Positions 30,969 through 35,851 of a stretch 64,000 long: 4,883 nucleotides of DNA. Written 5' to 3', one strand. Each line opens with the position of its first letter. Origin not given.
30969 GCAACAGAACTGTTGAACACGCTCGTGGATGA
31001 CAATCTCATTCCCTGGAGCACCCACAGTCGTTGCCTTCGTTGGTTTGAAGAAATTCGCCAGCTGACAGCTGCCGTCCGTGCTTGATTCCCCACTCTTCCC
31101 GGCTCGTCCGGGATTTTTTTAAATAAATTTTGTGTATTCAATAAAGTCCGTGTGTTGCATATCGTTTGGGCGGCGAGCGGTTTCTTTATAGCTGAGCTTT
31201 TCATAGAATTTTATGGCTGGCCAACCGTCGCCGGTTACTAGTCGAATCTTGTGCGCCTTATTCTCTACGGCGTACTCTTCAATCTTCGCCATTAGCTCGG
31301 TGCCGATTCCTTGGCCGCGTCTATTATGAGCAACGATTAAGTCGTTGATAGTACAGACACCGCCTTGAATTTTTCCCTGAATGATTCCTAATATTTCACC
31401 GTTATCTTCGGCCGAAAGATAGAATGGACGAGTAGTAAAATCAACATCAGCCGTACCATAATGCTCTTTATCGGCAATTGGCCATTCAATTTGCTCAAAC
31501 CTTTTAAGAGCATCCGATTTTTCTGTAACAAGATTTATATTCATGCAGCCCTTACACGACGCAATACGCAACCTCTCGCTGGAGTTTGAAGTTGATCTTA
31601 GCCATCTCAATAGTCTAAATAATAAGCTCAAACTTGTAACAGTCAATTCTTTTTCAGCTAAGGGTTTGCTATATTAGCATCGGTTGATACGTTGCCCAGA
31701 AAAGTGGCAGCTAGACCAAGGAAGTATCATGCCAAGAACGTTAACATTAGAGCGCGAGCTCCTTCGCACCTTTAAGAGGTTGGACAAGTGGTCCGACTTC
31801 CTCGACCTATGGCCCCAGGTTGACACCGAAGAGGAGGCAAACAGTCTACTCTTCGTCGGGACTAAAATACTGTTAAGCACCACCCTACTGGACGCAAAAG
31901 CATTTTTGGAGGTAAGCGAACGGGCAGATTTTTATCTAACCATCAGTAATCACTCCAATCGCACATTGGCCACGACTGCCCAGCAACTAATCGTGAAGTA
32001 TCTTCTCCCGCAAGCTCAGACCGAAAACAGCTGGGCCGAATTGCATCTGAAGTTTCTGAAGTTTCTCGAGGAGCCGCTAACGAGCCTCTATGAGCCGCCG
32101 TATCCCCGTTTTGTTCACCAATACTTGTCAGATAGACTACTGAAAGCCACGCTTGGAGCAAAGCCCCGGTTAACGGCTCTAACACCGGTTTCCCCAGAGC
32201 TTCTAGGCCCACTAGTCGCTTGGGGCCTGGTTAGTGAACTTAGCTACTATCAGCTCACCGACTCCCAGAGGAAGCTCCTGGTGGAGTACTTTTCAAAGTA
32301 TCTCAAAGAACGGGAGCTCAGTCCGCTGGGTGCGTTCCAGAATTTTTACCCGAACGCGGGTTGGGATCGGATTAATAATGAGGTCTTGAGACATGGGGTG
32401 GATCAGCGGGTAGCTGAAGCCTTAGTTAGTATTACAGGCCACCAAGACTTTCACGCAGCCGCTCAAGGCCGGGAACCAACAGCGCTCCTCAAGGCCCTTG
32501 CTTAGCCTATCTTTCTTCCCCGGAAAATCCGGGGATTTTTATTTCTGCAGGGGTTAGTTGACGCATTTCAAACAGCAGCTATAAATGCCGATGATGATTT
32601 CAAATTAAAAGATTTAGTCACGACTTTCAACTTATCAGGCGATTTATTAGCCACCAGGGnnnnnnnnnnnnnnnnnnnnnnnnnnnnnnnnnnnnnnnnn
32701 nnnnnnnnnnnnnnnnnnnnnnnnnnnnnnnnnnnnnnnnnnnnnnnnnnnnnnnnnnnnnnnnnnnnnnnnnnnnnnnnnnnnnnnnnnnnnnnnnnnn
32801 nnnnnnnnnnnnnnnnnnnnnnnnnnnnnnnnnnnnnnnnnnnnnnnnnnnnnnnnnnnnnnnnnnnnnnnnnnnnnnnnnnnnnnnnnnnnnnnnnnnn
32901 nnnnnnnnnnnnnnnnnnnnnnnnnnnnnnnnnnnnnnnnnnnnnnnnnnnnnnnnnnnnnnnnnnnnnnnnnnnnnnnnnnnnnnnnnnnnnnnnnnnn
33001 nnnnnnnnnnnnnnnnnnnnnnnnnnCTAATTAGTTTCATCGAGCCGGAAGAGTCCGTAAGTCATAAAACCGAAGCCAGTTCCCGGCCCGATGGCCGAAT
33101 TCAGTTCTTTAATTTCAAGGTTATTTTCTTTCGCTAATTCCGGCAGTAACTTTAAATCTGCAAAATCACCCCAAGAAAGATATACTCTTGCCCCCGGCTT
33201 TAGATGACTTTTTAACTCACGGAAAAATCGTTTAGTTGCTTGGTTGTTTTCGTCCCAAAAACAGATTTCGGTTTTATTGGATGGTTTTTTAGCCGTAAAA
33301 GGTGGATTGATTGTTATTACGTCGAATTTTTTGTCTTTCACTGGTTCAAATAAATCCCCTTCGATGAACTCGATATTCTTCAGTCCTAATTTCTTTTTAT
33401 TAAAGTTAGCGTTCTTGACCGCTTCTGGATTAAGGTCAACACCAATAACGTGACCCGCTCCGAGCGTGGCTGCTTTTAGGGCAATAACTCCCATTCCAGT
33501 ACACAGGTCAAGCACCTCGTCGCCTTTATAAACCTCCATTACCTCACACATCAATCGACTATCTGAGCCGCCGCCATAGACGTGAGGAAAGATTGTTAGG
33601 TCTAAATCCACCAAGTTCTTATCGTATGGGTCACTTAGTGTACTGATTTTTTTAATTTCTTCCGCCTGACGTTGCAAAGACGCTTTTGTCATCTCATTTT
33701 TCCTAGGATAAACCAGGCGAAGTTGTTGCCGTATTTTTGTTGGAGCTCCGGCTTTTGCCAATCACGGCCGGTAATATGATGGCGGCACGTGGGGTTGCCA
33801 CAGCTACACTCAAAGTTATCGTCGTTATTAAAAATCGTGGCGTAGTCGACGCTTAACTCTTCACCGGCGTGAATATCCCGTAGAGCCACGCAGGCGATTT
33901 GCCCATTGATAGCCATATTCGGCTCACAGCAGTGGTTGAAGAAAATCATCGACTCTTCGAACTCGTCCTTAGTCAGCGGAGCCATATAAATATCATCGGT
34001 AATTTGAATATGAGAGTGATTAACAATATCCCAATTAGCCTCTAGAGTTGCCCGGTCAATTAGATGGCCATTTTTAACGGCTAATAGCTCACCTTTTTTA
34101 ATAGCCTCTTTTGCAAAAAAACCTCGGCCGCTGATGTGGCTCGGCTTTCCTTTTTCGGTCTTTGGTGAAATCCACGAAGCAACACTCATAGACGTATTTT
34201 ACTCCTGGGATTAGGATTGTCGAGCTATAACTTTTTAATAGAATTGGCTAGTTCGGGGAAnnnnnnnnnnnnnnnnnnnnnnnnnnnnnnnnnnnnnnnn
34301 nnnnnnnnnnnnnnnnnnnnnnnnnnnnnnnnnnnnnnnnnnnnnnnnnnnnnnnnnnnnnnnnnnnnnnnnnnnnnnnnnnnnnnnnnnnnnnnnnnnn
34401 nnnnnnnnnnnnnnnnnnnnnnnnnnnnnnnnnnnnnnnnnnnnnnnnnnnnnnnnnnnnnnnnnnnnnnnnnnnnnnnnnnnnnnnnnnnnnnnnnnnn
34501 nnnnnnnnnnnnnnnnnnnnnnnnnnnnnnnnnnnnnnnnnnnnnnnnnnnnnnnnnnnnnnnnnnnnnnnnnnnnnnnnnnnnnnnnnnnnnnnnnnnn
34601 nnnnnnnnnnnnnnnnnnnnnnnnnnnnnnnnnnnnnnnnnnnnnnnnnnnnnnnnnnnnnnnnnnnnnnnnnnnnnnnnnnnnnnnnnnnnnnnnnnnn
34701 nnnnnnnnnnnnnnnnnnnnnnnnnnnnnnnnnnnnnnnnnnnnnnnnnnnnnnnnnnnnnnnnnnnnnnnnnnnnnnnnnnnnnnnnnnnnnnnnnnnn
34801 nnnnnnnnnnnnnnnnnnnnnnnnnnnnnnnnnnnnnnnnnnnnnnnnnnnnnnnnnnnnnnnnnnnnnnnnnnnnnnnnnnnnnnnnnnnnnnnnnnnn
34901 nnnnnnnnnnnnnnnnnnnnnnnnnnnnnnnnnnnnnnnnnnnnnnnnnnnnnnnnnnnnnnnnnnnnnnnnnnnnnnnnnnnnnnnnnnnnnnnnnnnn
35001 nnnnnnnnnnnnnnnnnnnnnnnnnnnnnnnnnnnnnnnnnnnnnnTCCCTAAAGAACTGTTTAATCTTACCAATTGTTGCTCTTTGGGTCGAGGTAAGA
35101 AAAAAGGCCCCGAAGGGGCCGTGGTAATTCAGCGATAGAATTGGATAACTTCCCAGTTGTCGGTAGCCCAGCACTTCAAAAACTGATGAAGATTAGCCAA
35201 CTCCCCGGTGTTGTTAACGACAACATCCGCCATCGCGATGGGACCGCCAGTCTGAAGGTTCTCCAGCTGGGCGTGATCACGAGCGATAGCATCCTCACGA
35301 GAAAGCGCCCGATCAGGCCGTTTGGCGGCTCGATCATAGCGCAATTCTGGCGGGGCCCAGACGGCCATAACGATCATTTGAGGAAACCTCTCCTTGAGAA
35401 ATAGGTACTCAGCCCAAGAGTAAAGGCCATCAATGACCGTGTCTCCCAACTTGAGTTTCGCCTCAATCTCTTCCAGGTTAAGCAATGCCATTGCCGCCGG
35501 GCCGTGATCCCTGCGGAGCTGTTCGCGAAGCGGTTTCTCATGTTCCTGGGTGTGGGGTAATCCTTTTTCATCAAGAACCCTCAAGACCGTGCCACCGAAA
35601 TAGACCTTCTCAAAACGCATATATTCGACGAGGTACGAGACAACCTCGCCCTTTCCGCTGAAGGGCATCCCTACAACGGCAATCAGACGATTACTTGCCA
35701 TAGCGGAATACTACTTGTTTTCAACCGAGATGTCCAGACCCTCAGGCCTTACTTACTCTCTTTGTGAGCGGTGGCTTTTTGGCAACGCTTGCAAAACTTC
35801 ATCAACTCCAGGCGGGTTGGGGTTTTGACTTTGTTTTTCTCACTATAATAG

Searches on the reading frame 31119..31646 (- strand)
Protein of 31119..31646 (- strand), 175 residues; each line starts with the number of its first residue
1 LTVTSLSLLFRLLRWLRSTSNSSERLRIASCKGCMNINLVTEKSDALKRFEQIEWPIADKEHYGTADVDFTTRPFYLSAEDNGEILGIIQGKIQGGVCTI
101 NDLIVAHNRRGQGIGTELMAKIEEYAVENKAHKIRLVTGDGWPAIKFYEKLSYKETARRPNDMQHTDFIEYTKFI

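Call 79: search_protein_families(library=pfam, max_evalue=0.001, proteins=[window:31119-31646:-])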
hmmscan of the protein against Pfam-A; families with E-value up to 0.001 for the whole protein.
window:31119-31646:- (175 aa): 5 families
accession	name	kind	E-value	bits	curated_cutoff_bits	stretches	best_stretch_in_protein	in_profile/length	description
PF00583.31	Acetyltransf_1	-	5.2e-18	65.9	20.7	1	52-152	9-115/116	Acetyltransferase (GNAT) family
PF13508.13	Acetyltransf_7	-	4.3e-13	49.9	27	1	76-155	5-84/84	Acetyltransferase (GNAT) domain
PF13673.13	Acetyltransf_10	-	7.8e-12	45.7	23.6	1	75-172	32-125/128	Acetyltransferase (GNAT) domain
PF08445.16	FR47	-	6.9e-05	23.2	22.1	1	97-156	21-80/86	FR47-like protein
PF14542.12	Acetyltransf_CG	-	0.00055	20.5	30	1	76-131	3-58/80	GCN5-related N-acetyl-transferase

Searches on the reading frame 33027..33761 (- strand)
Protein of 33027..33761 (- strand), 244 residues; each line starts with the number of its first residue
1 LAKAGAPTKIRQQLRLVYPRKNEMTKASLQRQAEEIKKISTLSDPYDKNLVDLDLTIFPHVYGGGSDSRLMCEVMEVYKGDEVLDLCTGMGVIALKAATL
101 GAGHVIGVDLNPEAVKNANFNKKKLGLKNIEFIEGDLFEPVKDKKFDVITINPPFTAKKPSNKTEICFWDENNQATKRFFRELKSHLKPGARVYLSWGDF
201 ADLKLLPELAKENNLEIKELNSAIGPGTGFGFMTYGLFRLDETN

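Call 80: search_protein_families(library=pfam, max_evalue=0.001, proteins=[window:33027-33761:-])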
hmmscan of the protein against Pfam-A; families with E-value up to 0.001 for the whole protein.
window:33027-33761:- (244 aa): 18 families
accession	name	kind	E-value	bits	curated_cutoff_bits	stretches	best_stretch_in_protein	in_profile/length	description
PF13847.12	Methyltransf_31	-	2.6e-20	73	27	1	79-213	3-125/145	Methyltransferase domain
PF05175.20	MTS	-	3.4e-18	66.3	23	1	68-194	20-137/170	Methyltransferase small domain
PF13649.12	Methyltransf_25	-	2.2e-13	51.1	27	1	83-189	1-95/97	Methyltransferase domain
PF08241.18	Methyltransf_11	-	9.1e-11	42.7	21.2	1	84-194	1-94/95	Methyltransferase domain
PF06325.19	PrmA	-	2.5e-10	40.8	22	1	77-152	159-233/296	Ribosomal protein L11 methyltransferase (PrmA)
PF03602.21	Cons_hypoth95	-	1.6e-09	38.1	24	1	78-159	40-127/182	Conserved hypothetical protein 95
PF01209.24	Ubie_methyltran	-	3.9e-08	33.4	20.1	1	72-152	40-123/233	ubiE/COQ5 methyltransferase family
PF13489.12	Methyltransf_23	-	3.2e-07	30.7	27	1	80-196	23-117/164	Methyltransferase domain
PF01135.25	PCMT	-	1.4e-05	25.4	20.3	1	70-139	64-135/210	Protein-L-isoaspartate(D-aspartate) O-methyltransferase (PCMT)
PF02475.24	TRM5-TYW2_MTfase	-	1.5e-05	25.5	28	1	76-158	33-117/164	TRM5/TYW2 methyltransferase domain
PF01170.24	UPF0020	-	1.6e-05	25.2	22.3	1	104-182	78-158/197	RMKL-like, methyltransferase domain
PF08242.18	Methyltransf_12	-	2.4e-05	25.4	30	1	84-192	1-97/98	Methyltransferase domain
PF01189.24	Methyltr_RsmB-F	-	6.9e-05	23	27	1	75-164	4-98/199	16S rRNA methyltransferase RsmB/F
PF02353.26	CMAS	-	0.00011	22.1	27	1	69-149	52-131/273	Mycolic acid cyclopropane synthetase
PF01728.25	FtsJ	-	0.00022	21.7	24.1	1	79-148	21-94/181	FtsJ-like methyltransferase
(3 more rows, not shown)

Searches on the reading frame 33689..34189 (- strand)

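Call 80: search_protein_families(library=pfam, max_evalue=0.001, proteins=[window:33689-34189:-])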
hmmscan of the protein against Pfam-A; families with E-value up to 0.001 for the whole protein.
window:33689-34189:- (166 aa): 1 family
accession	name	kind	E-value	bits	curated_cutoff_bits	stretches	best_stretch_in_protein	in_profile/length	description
PF00856.33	SET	-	2.2e-13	51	22.4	1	21-116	1-104/105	SET domain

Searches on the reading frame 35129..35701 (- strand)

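Call 80: search_protein_families(library=pfam, max_evalue=0.001, proteins=[window:35129-35701:-])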
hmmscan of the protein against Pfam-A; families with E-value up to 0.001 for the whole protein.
window:35129-35701:- (190 aa): 2 families
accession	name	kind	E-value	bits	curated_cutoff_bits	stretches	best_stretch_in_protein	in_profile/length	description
PF13238.12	AAA_18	-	2.4e-09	38.2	29.4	1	7-131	1-114/128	AAA domain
PF13207.12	AAA_17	-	1.2e-05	26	27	1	10-131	1-125/136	AAA domain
